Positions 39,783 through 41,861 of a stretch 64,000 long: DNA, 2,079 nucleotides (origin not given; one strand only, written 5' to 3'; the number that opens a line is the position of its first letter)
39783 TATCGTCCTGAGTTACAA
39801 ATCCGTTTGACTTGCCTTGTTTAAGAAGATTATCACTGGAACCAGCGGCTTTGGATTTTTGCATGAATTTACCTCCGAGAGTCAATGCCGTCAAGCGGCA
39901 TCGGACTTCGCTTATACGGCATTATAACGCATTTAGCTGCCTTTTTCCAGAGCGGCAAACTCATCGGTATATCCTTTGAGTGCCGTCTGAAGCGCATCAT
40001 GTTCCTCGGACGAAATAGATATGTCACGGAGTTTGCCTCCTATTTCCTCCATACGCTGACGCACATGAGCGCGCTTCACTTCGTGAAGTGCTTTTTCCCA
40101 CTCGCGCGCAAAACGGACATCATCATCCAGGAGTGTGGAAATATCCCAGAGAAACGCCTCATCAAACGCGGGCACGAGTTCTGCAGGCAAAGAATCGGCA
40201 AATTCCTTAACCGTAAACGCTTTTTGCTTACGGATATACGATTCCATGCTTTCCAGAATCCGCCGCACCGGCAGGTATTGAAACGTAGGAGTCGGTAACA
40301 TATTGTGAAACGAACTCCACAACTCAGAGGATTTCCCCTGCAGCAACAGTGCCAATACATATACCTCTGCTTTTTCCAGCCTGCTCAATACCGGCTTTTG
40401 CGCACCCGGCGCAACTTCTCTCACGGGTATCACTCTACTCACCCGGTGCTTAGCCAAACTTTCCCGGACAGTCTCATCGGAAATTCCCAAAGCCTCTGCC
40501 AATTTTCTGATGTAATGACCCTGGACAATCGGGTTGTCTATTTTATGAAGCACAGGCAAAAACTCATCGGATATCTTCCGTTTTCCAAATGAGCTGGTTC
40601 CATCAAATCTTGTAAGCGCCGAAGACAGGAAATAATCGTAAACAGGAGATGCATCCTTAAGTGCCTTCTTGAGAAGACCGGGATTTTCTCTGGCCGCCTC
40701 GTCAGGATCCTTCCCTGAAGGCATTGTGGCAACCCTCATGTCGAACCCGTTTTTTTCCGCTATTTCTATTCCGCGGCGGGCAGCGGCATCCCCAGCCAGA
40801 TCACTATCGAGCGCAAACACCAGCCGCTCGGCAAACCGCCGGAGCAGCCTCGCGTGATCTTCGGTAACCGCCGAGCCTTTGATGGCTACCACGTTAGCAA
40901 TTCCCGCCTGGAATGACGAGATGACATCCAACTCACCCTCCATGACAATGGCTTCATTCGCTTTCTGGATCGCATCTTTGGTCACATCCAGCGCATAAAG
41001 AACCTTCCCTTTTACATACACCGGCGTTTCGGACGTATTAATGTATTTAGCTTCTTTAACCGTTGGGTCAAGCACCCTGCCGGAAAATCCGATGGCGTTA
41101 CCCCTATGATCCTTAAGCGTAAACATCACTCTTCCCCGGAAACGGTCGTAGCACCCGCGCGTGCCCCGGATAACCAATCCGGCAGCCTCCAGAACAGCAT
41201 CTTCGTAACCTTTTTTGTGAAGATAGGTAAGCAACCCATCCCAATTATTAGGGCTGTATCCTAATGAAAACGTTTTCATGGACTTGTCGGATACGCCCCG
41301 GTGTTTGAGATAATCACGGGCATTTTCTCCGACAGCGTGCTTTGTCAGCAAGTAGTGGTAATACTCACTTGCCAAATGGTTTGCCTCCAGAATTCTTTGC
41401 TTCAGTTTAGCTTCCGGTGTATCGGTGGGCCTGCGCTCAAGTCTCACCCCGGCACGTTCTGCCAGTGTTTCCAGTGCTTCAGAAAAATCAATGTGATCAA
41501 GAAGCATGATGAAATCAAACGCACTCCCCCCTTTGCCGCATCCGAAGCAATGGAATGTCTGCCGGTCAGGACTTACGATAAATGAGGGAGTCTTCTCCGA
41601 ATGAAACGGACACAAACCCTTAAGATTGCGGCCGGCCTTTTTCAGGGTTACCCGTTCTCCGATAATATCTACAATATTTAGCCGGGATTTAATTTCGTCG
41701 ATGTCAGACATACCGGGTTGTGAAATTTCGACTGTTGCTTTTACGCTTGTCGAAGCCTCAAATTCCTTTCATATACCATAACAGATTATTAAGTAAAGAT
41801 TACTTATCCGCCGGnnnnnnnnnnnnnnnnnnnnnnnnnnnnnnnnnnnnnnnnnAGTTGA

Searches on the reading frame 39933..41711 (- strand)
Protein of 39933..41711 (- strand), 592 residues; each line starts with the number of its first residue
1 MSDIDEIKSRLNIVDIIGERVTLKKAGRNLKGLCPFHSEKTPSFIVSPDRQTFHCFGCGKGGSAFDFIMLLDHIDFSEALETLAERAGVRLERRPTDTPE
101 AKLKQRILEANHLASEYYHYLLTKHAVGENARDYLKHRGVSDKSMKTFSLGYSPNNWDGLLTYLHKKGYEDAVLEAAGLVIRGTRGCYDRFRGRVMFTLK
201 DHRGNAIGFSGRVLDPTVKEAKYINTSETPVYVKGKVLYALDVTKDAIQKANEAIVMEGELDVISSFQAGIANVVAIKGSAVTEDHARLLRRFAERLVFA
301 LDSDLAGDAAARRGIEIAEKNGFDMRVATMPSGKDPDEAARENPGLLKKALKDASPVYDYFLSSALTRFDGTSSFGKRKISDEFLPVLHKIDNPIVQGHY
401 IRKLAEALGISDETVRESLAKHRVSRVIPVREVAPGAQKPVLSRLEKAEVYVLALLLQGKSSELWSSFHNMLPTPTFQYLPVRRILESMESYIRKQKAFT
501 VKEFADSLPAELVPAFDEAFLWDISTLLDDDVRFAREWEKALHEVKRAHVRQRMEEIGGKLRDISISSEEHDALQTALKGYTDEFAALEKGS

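Call 76: search_protein_families(library=pfam, proteins=[window:39933-41711:-], max_evalue=0.00001)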
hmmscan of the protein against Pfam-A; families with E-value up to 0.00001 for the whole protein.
window:39933-41711:- (592 aa): 6 families
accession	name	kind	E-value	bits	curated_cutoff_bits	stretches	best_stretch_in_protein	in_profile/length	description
PF08275.17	DNAG_N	-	1.5e-39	135.4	26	1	118-243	2-126/128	DNA primase catalytic core, N-terminal domain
PF01807.25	Zn_ribbon_DnaG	-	3.3e-36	123.5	24.9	1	3-93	5-95/98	CHC2 zinc finger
PF13155.12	Toprim_2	-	1.2e-21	77.3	22.1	1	255-339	1-87/88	Toprim-like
PF13662.12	Toprim_4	-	1.9e-15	57.3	25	1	253-327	2-83/85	Toprim domain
PF10410.14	DnaB_bind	-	8.7e-11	42.4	20.6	1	359-413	2-56/56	DnaB-helicase binding domain of primase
PF01751.28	Toprim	-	9.1e-09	35.8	23.1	1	253-328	1-94/96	Toprim domain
